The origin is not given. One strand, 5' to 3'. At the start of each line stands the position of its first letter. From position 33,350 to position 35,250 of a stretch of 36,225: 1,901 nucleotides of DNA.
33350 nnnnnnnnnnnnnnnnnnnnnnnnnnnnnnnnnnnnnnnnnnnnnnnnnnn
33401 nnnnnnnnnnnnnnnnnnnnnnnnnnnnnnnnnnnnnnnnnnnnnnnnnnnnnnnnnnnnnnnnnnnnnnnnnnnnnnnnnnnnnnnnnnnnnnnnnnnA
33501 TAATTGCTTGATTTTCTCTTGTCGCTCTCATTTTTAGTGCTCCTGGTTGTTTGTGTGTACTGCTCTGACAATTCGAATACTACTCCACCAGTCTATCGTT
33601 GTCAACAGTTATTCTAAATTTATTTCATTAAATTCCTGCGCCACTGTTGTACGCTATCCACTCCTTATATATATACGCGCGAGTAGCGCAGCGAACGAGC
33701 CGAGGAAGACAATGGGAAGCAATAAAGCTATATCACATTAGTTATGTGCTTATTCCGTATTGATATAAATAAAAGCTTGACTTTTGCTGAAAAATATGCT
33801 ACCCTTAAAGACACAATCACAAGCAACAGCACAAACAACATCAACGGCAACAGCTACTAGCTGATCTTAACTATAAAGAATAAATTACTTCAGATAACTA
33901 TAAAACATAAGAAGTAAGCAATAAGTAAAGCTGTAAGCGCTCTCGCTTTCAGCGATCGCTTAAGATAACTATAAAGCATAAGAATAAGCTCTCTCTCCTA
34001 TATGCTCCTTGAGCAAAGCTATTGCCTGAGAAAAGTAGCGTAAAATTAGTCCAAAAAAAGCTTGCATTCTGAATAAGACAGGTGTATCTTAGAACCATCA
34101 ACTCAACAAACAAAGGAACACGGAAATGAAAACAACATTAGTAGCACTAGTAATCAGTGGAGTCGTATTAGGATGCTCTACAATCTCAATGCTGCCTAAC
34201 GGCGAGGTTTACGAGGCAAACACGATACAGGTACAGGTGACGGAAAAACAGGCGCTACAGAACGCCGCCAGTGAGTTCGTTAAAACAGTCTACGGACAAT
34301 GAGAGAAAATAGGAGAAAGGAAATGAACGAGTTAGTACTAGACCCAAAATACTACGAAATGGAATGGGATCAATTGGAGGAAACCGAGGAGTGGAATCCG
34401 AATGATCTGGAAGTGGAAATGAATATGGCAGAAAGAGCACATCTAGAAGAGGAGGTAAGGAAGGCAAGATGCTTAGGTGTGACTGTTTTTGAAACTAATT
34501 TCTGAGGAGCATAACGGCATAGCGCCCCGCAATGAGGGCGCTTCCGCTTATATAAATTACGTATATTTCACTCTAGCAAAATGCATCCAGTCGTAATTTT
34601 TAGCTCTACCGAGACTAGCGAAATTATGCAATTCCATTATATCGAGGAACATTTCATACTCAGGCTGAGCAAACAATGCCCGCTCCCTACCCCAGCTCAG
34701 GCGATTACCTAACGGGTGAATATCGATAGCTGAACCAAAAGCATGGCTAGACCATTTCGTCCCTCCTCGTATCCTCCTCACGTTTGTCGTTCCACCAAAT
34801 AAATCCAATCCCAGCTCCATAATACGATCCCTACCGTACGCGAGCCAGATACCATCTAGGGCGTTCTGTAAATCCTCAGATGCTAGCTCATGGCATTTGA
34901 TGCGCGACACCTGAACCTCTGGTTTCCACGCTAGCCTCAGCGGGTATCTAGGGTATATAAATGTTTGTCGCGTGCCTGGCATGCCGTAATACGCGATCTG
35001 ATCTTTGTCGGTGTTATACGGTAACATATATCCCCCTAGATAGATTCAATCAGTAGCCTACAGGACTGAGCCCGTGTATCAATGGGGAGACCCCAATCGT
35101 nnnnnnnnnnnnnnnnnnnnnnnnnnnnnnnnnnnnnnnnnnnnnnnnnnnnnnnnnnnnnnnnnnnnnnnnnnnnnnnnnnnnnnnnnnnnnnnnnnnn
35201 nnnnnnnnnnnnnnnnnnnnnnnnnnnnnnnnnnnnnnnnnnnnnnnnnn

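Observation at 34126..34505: The only plus-strand cassette: tiny lipoprotein plus hyper-acidic partner, beside the receptor-binding genes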

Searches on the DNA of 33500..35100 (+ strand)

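Call 6: search_dna_similar(query=window:33500-35100:+, collection=phages, mode=distant, max_rows=20)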
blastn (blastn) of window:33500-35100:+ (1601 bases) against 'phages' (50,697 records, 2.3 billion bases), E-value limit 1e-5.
No match.

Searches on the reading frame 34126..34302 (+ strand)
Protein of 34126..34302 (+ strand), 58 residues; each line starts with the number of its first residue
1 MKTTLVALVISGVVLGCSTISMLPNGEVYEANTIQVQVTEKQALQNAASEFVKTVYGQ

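Call 7: search_protein_families(library=pfam, proteins=[window:34126-34302:+], max_evalue=1)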
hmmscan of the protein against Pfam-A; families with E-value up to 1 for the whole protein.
window:34126-34302:+ (58 aa): 1 family
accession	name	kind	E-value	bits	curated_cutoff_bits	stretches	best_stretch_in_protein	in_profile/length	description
PF02639.20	DUF188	-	0.14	12.3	24.3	1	13-50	65-102/130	Uncharacterized BCR, YaiI/YqxD family COG1671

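Call 8: search_protein_families(library=phrogs, proteins=[window:34126-34302:+], max_evalue=0.01)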
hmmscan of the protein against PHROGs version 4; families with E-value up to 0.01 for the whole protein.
window:34126-34302:+ (58 aa): 0 families

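Call 11: find_homologous_proteins(query=window:34126-34302:+, max_evalue=0.01)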
Query window:34126-34302:+ (58 aa): 2 proteins with E <= 0.01 among 2 candidates.
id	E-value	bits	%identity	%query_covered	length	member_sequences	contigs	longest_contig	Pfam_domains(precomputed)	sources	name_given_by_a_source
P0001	2.9e-28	112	100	100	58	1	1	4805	-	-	-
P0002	2.0e-14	70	100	64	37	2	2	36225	-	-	-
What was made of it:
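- One public gene call truncates ORF1 to 37 aa starting at Met22 (call 11).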

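Call 13: find_encoding_contigs(protein=P0001, flank=10000)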
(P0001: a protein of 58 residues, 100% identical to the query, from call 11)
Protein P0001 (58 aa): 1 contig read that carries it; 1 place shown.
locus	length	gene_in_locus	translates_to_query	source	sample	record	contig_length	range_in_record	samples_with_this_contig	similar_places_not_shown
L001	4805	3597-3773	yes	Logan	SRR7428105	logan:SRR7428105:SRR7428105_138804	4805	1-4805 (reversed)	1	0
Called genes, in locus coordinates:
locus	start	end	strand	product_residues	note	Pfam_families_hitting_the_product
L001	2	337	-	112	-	?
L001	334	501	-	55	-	-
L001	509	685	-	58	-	-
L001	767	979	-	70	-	-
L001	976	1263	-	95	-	-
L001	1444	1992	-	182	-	PF03374:ANT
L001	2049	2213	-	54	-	-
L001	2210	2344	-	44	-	-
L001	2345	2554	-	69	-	-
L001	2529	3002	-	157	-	-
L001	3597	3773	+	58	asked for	-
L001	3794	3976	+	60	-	-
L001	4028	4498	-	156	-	PF13539:Peptidase_M15_4 (weak)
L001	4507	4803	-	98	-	?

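Call 32: search_protein_families(library=ncbifam, proteins=[window:34126-34302:+], max_evalue=5)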
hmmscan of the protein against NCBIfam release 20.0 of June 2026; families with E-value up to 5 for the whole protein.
window:34126-34302:+ (58 aa): 0 families

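Call 33: search_protein_families(library=padloc, proteins=[window:34126-34302:+], max_evalue=5)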
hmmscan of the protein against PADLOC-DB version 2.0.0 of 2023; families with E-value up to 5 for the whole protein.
window:34126-34302:+ (58 aa): 0 families
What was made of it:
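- There is no PADLOC or family hit (call 33).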

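Call 34: search_solved_structures(query=window:34126-34299:+, max_evalue=10)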
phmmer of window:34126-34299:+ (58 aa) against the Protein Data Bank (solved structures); distinct sequences matched with E-value up to 10: 3.
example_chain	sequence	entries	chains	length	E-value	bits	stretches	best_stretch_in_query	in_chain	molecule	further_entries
2vng_A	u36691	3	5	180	0.82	13.4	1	5-39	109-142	CPE0329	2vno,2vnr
7vux_A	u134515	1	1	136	2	12.2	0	12-44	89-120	Programmed cell death protein 1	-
6xkr_P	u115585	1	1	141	2.1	12.2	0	15-43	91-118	Programmed cell death protein 1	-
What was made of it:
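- Closest known: Rtp45 / SE-Oekolampad: ~6-kDa lipoproteins that block LptD. Different: The sequence search of PDB chains returned no phage lipoprotein (call 34).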

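Call 50: find_related_loci(query=window:34126-34299:+, collection=viral_contigs, flank=5000)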
Query window:34126-34299:+ (58 aa) in viral_contigs; peptide patterns used: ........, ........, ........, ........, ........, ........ (x = any residue, [..] = any of these).
30 stretches matched a pattern, but none encodes a relative of the query by tblastn (E <= 1e-3).

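Call 52: find_related_loci(query=window:34126-34299:+, collection=metagenome_contigs, flank=8000)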
Query window:34126-34299:+ (58 aa) in metagenome_contigs; peptide patterns used: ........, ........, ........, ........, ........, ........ (x = any residue, [..] = any of these).
558 stretches matched a pattern, but none encodes a relative of the query by tblastn (E <= 1e-3).

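Call 53: find_related_loci(query=window:34126-34299:+, collection=genome_contigs, flank=8000)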
Query window:34126-34299:+ (58 aa) in genome_contigs; peptide patterns used: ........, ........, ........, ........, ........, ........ (x = any residue, [..] = any of these).
365 stretches matched a pattern, but none encodes a relative of the query by tblastn (E <= 1e-3).

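Call 63: search_protein_families(library=phrogs, proteins=[window:34126-34299:+], max_evalue=10)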
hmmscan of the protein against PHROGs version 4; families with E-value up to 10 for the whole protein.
window:34126-34299:+ (58 aa): 2 families
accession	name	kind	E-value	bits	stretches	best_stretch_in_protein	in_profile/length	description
phrog_16956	-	unknown function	0.028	15.1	1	1-26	1-27/55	-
phrog_1804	-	lysis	0.095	13.6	1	2-43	3-43/136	Rz-like spanin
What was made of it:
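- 34126..34302 (+): ORF1: 58-aa prolipoprotein. Signal peptide 34126-34173, lipobox VLGC, lipid-modified Cys17 at 34174-34176. Mature form is 42 aa, 4.6 kDa, pI 4.5, with Ser at +2. No homologues (calls 7, 8, 11, 32-34, 50, 52, 53, 63).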

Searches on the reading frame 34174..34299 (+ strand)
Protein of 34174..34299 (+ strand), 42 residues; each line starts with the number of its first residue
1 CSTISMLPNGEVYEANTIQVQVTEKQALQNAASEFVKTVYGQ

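Call 44: predict_structure(protein=window:34174-34299:+)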
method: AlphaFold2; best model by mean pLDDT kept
length: 42 residues; sequences in the alignment: 1
mean_pLDDT: 74.1   pTM: 0.31
mean pLDDT of the five models: 74.1, 72.1, 68.9, 61.4, 59.8
residues with pLDDT >= 90: 1; 70-90: 27; 50-70: 14; < 50: 0
segments of 3 or more residues with pLDDT < 50: none
pLDDT, mean of each block of 10 residues (from residue 1): 77 65 72 84 62
secondary structure, 60 per line:
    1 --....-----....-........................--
elements in order: E3-6 E12-15 H17-40
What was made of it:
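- On Llp/Cor exclusion lipoproteins: The AF2 single-sequence model (pLDDT 74) is a beta-hairpin plus helix (call 44).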

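Call 47: fold_search(model_id=the predicted structure, library=pdb)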
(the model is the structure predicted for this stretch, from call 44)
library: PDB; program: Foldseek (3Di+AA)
matches with E <= 10: 151; with E <= 0.001: 0
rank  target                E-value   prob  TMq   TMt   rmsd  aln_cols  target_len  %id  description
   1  7qsq_C                2.9e+00  0.16  0.42  0.15  11.5        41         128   12  Permutated N-terminal lobe of the ribose binding protein from Thermotoga maritima (released 2023-01-11)
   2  9pxf_A                3.5e+00  0.28  0.49  0.08   4.9        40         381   22  Ammonia monooxygenase in native membranes from N. briensis (released 2026-01-28)
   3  5k36_J                3.8e+00  0.25  0.40  0.06   3.8        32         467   12  Structure of an eleven component nuclear RNA exosome complex bound to RNA (released 2016-11-02)
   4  1f36_A                3.8e+00  0.16  0.33  0.17   5.7        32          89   19  THE CRYSTAL STRUCTURE OF FIS MUTANT K36E REVEALS THAT THE TRANSACTIVATION REGION OF THE FIS PROTEIN CONTAINS EXTENDED  (released 1997-12-24)
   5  8hqz_H                4.0e+00  0.20  0.42  0.09  14.2        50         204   16  Baseplate of DT57C bacteriophage in the full state (released 2023-12-13)
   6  3lpn_A                4.6e+00  0.38  0.29  0.05   0.7        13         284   31  Crystal structure of the phosphoribosylpyrophosphate (PRPP) synthetase from Thermoplasma volcanium in complex with an  (released 2011-02-09)
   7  6krd_E                4.6e+00  0.33  0.34  0.03   1.0        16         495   31  TRiC at 0.05 mM ADP-AlFx, Conformation 4, 0.05-C4 (released 2019-09-18)
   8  6kre_E                4.6e+00  0.33  0.34  0.03   1.1        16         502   31  TRiC at 0.05 mM ADP-AlFx, Conformation 2, 0.05-C2 (released 2019-09-18)
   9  6yxx_Af               4.6e+00  0.18  0.43  0.15   5.1        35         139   17  State A of the Trypanosoma brucei mitoribosomal large subunit assembly intermediate (released 2020-10-14)
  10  3iv5_A                4.6e+00  0.16  0.36  0.17   6.9        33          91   18  Crystal structure of Fis bound to 27 bp optimal binding sequence F1 (released 2010-04-28)
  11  6ycs_A                4.6e+00  0.11  0.31  0.21   7.4        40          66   18  Human Transcription Cofactor PC4 DNA-binding domain in complex with full phosphorothioate 5-10-5 2'-O-methyl DNA gapme (released 2020-04-29)
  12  6ycs_B                4.6e+00  0.10  0.30  0.21   7.3        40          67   18  Human Transcription Cofactor PC4 DNA-binding domain in complex with full phosphorothioate 5-10-5 2'-O-methyl DNA gapme (released 2020-04-29)
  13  7nrc_LY               5.0e+00  0.18  0.36  0.24   6.7        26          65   12  Structure of the yeast Gcn1 bound to a leading stalled 80S ribosome with Rbg2, Gir2, A- and P-tRNA and eIF5A (released 2021-05-05)
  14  1i8y_MODEL_1_A        5.0e+00  0.14  0.32  0.41   1.3        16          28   31  SEMI-AUTOMATIC STRUCTURE DETERMINATION OF THE CG1 3-30 PEPTIDE BASED ON ARIA (released 2002-04-17)
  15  7wvw_R                5.0e+00  0.08  0.30  0.06  11.3        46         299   24  Cryo-EM structure of the human formyl peptide receptor 2 in complex with fMYFINILTL and Gi2 (released 2022-04-13)
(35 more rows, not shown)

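Call 63: search_protein_families(library=phrogs, proteins=[window:34174-34299:+], max_evalue=10)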
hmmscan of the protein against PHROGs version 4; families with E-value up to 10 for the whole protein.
window:34174-34299:+ (42 aa): 0 families

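Call 82: fold_search(model_id=the predicted structure, library=viral)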
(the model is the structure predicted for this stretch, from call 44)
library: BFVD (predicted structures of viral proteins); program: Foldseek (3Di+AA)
matches with E <= 10: 345; with E <= 0.001: 0
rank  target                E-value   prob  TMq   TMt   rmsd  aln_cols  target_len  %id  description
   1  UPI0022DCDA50         6.5e-01  0.85  0.59  0.29   6.2        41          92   20  (no name look-up for this kind of identifier)
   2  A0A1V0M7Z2            1.0e+00  0.54  0.47  0.08   5.3        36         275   19  p1 protein (Fragment) [Potato virus Y]
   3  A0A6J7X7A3            1.0e+00  0.23  0.33  0.19  12.4        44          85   30  Uncharacterized protein [uncultured Caudovirales phage]
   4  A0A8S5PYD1            1.1e+00  0.41  0.40  0.42   3.4        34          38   18  Uncharacterized protein [Siphoviridae sp. ct2vX3]
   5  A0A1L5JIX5            1.2e+00  0.51  0.47  0.15   5.4        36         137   19  p1 protein (Fragment) [Potato virus Y]
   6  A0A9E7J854            1.3e+00  0.63  0.56  0.39   4.5        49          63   12  (no name in the UniProt tables at hand)
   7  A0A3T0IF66            1.5e+00  0.54  0.51  0.21   5.2        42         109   17  (no name in the UniProt tables at hand)
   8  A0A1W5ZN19            1.5e+00  0.51  0.54  0.11   6.9        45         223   24  p1 protein (Fragment) [Bean common mosaic virus]
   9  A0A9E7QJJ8            1.7e+00  0.41  0.40  0.11   6.0        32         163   22  (no name in the UniProt tables at hand)
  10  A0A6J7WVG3            1.9e+00  0.54  0.61  0.34  14.8        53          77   11  Uncharacterized protein [uncultured Caudovirales phage]
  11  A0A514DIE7            2.1e+00  0.54  0.57  0.52   4.2        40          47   12  Uncharacterized protein [Gordonia phage Sekhmet]
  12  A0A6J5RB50            2.1e+00  0.35  0.34  0.32   6.0        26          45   31  Uncharacterized protein [uncultured Caudovirales phage]
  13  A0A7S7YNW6            2.2e+00  0.16  0.32  0.30   7.0        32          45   25  ORF0 (Fragment) [Cotton leafroll dwarf virus]
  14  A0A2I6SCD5            2.2e+00  0.16  0.36  0.09  11.2        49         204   16  WSSV454 [White spot syndrome virus]
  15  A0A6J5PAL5            2.4e+00  0.33  0.44  0.25   7.1        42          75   17  Uncharacterized protein [uncultured Caudovirales phage]
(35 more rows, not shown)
